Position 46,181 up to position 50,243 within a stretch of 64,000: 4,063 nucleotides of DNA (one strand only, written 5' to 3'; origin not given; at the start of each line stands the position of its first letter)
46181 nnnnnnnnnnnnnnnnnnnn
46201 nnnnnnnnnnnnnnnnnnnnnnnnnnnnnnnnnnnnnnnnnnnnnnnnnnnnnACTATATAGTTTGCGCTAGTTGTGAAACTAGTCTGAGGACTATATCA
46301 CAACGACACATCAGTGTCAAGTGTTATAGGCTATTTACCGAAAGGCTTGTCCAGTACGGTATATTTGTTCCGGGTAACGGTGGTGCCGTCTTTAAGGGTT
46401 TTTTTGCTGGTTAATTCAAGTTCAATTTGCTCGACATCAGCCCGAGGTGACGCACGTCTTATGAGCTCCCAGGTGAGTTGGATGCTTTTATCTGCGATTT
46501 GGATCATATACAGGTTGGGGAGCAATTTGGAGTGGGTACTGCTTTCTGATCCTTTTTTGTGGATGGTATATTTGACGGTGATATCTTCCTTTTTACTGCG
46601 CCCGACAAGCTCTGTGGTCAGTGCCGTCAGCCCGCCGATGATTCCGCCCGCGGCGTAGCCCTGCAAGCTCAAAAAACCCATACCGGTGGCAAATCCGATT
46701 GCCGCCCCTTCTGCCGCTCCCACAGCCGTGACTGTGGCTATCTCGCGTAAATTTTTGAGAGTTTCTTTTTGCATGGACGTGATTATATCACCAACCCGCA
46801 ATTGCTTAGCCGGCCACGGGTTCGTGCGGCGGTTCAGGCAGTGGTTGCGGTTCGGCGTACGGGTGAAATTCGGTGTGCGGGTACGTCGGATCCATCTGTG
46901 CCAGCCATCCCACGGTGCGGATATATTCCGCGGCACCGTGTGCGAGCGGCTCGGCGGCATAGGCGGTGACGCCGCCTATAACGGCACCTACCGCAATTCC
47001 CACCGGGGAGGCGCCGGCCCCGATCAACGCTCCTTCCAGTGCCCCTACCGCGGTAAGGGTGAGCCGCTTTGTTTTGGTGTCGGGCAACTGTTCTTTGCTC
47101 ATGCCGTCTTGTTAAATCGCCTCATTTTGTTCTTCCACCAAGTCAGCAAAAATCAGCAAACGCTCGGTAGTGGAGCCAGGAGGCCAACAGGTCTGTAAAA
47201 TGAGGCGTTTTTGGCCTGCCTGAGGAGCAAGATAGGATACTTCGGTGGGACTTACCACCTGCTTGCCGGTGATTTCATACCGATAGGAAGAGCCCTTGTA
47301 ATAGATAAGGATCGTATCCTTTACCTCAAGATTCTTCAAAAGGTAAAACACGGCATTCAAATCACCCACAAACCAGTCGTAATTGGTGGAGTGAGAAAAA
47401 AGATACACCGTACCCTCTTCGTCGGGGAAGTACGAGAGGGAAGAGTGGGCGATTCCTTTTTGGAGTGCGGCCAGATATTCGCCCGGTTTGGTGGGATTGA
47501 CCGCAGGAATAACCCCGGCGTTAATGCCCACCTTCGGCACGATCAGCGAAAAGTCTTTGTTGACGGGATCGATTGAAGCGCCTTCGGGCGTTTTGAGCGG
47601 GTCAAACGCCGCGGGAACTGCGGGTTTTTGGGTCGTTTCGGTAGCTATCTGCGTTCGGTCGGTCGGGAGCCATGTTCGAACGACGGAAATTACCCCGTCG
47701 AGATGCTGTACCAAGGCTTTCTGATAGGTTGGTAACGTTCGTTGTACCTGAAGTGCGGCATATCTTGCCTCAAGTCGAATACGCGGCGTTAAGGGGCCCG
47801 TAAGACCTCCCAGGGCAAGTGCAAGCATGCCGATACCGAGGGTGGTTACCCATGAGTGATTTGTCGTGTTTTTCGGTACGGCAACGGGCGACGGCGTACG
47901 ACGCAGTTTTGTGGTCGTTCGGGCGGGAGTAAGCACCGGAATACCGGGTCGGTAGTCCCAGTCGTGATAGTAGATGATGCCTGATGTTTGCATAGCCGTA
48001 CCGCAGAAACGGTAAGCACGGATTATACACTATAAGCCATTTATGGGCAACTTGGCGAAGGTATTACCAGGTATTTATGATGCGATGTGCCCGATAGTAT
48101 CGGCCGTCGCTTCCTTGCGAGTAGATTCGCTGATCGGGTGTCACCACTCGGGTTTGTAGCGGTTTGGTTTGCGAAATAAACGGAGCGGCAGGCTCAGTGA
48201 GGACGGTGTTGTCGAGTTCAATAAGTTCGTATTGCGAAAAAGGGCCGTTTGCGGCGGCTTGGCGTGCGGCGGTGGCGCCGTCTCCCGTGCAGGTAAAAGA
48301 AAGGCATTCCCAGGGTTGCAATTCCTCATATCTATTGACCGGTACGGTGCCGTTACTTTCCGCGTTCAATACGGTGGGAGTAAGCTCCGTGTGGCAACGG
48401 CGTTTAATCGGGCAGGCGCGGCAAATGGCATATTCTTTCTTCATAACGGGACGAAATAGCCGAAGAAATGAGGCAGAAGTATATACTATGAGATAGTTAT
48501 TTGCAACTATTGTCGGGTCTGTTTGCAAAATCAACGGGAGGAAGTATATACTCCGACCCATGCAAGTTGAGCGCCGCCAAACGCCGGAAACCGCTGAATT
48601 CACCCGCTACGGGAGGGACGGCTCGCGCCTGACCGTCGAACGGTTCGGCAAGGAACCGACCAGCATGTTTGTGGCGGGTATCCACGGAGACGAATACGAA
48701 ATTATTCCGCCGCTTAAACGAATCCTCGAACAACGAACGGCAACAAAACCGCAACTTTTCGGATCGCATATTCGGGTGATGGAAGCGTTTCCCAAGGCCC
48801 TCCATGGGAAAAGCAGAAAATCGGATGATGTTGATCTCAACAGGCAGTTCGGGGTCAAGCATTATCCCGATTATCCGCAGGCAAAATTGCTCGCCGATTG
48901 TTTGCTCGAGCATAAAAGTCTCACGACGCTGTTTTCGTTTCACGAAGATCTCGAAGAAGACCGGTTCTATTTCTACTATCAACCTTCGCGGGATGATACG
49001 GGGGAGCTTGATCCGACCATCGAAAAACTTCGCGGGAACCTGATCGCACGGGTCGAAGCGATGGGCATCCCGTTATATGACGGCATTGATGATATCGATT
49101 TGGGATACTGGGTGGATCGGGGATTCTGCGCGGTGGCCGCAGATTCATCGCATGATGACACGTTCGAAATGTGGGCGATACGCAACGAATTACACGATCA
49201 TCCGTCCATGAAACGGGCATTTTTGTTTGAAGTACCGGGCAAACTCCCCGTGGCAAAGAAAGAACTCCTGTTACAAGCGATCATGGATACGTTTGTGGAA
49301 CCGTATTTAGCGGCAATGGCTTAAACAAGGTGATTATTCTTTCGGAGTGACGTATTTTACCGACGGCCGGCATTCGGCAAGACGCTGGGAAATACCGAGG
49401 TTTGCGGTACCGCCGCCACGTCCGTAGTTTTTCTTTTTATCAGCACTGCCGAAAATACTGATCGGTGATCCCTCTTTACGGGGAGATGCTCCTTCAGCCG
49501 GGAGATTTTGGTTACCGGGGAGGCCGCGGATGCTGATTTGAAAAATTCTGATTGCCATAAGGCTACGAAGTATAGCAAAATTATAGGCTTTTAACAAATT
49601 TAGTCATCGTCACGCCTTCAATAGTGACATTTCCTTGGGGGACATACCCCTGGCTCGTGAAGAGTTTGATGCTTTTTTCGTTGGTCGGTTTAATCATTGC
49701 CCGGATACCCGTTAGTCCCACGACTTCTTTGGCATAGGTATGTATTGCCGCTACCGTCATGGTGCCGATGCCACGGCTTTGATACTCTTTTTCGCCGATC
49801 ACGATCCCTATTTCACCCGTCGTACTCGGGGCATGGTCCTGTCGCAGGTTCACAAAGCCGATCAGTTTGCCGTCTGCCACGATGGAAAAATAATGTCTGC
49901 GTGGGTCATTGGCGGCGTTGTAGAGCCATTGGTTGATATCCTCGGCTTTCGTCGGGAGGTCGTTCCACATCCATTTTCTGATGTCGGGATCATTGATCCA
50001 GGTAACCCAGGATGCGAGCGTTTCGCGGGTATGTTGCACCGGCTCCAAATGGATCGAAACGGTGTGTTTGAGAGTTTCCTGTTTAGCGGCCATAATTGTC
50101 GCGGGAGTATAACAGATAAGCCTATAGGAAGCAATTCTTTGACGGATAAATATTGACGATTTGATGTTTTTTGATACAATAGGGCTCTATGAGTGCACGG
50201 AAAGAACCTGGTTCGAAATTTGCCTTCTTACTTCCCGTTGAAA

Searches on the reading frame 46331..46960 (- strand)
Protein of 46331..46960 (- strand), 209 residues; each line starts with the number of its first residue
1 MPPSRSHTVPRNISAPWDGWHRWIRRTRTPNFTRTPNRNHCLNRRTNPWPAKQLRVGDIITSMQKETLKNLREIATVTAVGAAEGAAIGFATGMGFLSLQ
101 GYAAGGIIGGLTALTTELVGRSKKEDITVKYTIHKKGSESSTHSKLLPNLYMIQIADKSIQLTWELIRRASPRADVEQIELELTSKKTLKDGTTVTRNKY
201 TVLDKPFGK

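Call 8: search_protein_families(library=pfam, proteins=[window:46331-46960:-], max_evalue=0.01)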
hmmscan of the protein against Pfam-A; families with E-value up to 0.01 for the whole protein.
window:46331-46960:- (209 aa): 1 family
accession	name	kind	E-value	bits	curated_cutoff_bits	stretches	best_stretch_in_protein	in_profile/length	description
PF11981.13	DUF3482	-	0.00094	19.1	29.2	1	74-137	151-204/293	Domain of unknown function (DUF3482)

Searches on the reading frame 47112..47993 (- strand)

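Call 8: search_protein_families(library=pfam, proteins=[window:47112-47993:-], max_evalue=0.01)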
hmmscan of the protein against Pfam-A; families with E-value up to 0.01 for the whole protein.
window:47112-47993:- (293 aa): 1 family
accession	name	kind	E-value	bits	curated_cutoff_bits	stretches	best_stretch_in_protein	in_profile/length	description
PF04203.18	Sortase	-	1.1e-20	74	26.6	1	151-286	2-125/125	Sortase domain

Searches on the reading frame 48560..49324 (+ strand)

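Call 8: search_protein_families(library=pfam, proteins=[window:48560-49324:+], max_evalue=0.01)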
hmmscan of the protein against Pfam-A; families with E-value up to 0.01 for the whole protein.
window:48560-49324:+ (254 aa): 1 family
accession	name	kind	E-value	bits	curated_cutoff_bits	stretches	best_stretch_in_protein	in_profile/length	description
PF24827.1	AstE_AspA_cat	-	4.5e-07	30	25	1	33-102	3-69/192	Succinylglutamate desuccinylase/Aspartoacylase catalytic domain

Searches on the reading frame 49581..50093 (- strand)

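Call 8: search_protein_families(library=pfam, proteins=[window:49581-50093:-], max_evalue=0.01)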
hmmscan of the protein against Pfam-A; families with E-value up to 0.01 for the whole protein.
window:49581-50093:- (170 aa): 7 families
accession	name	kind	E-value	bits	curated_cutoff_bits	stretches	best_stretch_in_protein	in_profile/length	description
PF13302.13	Acetyltransf_3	-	3.4e-18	67.1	25.4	1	21-150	7-137/138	Acetyltransferase (GNAT) domain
PF00583.31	Acetyltransf_1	-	1.6e-14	54.6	20.7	1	37-150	3-116/116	Acetyltransferase (GNAT) family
PF13420.13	Acetyltransf_4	-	1.2e-07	32.3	24.3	1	23-151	6-135/155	Acetyltransferase (GNAT) domain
PF13523.12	Acetyltransf_8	-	1.3e-07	31.8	27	1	30-157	10-144/145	Acetyltransferase (GNAT) domain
PF13508.13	Acetyltransf_7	-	1.5e-06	28.9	27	1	66-151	3-83/84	Acetyltransferase (GNAT) domain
PF13673.13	Acetyltransf_10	-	5.9e-05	23.5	23.6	1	58-165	23-123/128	Acetyltransferase (GNAT) domain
PF08445.16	FR47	-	0.00071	20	22.1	1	91-150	20-77/86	FR47-like protein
